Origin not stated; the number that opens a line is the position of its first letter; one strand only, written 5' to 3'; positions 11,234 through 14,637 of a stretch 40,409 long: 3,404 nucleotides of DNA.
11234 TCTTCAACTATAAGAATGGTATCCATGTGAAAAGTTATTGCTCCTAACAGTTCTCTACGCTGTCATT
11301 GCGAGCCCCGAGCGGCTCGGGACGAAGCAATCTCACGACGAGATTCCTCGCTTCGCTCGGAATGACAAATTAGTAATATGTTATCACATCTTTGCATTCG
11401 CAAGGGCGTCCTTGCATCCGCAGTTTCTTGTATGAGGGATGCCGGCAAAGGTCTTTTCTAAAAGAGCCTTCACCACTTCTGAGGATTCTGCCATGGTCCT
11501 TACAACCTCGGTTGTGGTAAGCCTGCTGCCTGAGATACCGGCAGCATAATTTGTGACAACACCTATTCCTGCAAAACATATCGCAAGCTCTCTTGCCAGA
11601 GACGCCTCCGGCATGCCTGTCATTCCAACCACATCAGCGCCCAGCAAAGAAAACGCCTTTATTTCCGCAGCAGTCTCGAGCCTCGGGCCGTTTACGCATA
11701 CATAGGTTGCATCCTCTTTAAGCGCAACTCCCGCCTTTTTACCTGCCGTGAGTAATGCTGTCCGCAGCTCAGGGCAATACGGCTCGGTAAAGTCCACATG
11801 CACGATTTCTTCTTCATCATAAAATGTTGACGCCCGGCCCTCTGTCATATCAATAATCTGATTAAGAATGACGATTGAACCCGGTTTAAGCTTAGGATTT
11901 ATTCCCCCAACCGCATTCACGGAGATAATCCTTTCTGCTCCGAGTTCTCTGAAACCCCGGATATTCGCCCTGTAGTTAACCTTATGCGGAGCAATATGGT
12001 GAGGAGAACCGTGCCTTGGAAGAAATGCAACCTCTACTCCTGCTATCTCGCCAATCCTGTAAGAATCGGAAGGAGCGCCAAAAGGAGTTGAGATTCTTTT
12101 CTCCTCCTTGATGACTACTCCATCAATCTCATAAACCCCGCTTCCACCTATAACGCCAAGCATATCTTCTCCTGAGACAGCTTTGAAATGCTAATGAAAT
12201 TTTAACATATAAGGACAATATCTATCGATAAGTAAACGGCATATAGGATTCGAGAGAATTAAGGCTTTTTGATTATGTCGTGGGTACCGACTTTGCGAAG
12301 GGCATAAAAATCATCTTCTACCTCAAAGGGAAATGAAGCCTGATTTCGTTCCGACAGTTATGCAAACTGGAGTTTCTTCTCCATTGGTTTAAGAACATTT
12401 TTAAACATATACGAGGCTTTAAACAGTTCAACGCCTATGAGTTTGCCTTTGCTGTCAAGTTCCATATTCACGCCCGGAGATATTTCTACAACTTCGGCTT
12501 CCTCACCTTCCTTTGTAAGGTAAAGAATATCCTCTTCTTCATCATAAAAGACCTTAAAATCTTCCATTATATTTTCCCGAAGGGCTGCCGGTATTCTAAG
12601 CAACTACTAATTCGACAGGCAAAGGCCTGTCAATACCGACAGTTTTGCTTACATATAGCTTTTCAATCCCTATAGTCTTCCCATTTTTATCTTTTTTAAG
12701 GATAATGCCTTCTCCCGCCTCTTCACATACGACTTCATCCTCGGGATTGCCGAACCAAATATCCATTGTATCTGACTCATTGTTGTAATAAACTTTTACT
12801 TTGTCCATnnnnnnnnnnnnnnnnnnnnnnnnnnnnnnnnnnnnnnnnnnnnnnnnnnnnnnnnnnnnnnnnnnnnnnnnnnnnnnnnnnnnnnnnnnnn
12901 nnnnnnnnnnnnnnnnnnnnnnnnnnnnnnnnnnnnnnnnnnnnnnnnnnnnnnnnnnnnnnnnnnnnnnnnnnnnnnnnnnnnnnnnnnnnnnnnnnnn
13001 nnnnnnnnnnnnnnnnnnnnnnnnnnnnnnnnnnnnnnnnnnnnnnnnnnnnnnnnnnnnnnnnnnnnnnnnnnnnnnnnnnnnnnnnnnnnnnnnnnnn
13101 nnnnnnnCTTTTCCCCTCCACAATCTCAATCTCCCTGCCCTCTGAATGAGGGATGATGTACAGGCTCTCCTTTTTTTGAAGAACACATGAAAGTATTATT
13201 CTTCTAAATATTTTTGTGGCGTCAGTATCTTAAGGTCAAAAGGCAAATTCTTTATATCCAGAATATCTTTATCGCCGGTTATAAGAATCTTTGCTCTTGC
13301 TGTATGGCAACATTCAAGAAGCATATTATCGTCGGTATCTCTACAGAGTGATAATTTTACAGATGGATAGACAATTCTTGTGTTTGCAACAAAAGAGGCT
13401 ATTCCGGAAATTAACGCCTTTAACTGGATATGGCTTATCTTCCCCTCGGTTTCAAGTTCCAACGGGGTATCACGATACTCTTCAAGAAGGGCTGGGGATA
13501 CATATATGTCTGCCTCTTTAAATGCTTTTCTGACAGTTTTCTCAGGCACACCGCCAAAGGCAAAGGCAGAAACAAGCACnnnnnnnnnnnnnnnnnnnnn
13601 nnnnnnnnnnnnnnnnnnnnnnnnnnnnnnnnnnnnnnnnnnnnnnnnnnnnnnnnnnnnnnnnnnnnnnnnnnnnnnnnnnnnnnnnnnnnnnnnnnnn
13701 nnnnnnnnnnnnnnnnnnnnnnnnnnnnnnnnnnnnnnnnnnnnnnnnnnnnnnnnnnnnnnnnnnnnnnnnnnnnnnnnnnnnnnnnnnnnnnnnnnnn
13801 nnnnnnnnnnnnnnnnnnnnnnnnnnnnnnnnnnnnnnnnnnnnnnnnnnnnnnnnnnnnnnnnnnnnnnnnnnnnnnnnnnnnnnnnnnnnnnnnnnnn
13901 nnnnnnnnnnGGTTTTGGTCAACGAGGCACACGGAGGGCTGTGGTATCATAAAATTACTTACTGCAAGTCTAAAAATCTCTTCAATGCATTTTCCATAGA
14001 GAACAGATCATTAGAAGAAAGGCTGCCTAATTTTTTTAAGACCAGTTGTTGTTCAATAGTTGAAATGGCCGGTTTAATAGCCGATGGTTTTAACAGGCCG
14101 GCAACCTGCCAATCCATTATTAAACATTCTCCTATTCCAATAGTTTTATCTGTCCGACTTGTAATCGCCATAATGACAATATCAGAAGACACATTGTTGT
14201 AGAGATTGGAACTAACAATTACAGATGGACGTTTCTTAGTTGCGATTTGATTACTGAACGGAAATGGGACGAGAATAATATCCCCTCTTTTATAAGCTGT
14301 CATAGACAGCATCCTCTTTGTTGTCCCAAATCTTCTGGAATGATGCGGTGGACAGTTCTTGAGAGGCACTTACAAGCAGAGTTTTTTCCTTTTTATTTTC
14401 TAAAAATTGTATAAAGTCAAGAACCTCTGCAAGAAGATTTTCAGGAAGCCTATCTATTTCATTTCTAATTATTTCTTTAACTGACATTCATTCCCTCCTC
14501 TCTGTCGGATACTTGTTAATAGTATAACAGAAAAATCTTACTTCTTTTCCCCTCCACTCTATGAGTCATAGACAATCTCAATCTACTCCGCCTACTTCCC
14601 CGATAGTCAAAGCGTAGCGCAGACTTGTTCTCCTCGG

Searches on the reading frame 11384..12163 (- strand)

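Call 44: search_protein_families(library=pfam, proteins=[window:11384-12163:-], max_evalue=0.001)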
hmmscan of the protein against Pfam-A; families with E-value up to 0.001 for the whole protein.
window:11384-12163:- (259 aa): 1 family
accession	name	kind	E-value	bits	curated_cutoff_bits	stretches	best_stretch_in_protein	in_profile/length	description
PF01048.26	PNP_UDP_1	-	5.2e-48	163.9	25.1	1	2-238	2-231/233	Phosphorylase superfamily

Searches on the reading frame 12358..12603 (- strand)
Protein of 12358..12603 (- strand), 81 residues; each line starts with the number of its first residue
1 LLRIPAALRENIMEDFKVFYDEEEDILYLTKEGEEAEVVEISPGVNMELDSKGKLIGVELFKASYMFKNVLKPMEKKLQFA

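Call 44: search_protein_families(library=pfam, proteins=[window:12358-12603:-], max_evalue=0.001)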
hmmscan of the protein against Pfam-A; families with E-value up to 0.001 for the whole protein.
window:12358-12603:- (81 aa): 1 family
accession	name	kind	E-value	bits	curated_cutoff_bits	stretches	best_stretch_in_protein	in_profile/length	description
PF10049.14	DUF2283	-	6.8e-13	49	23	1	17-64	1-49/49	Protein of unknown function (DUF2283)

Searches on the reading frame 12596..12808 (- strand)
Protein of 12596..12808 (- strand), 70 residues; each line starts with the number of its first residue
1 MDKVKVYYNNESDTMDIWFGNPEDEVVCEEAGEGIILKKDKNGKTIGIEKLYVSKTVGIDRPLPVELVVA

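Call 44: search_protein_families(library=pfam, proteins=[window:12596-12808:-], max_evalue=0.001)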
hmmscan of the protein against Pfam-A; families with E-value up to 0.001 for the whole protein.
window:12596-12808:- (70 aa): 1 family
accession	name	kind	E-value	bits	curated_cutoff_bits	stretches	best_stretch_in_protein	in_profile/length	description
PF10049.14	DUF2283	-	1.6e-11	44.6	23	1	5-54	1-49/49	Protein of unknown function (DUF2283)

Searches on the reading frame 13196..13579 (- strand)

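Call 44: search_protein_families(library=pfam, proteins=[window:13196-13579:-], max_evalue=0.001)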
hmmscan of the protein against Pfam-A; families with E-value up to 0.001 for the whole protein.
window:13196-13579:- (127 aa): 1 family
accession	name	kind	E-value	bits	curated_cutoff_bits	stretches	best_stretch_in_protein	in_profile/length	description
PF13470.12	PIN_3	-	5.8e-10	40.4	27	1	21-105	32-115/115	PIN domain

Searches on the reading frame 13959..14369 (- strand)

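Call 44: search_protein_families(library=pfam, proteins=[window:13959-14369:-], max_evalue=0.001)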
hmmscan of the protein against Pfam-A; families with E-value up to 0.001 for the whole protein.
window:13959-14369:- (136 aa): 1 family
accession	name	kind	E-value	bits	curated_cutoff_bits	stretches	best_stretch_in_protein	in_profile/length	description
PF02452.23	PemK_toxin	-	4.3e-15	56.3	23.1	1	27-133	1-109/109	PemK-like, MazF-like toxin of type II toxin-antitoxin system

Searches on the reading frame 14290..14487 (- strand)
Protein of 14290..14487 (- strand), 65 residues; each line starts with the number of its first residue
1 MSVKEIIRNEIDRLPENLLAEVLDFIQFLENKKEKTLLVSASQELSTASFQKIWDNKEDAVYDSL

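Call 44: search_protein_families(library=pfam, proteins=[window:14290-14487:-], max_evalue=0.001)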
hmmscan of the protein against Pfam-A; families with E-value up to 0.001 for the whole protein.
window:14290-14487:- (65 aa): 1 family
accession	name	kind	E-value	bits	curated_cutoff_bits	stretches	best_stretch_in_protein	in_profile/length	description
PF10047.15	DUF2281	-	5.9e-08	33.6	26.5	1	8-36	3-31/64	Protein of unknown function (DUF2281)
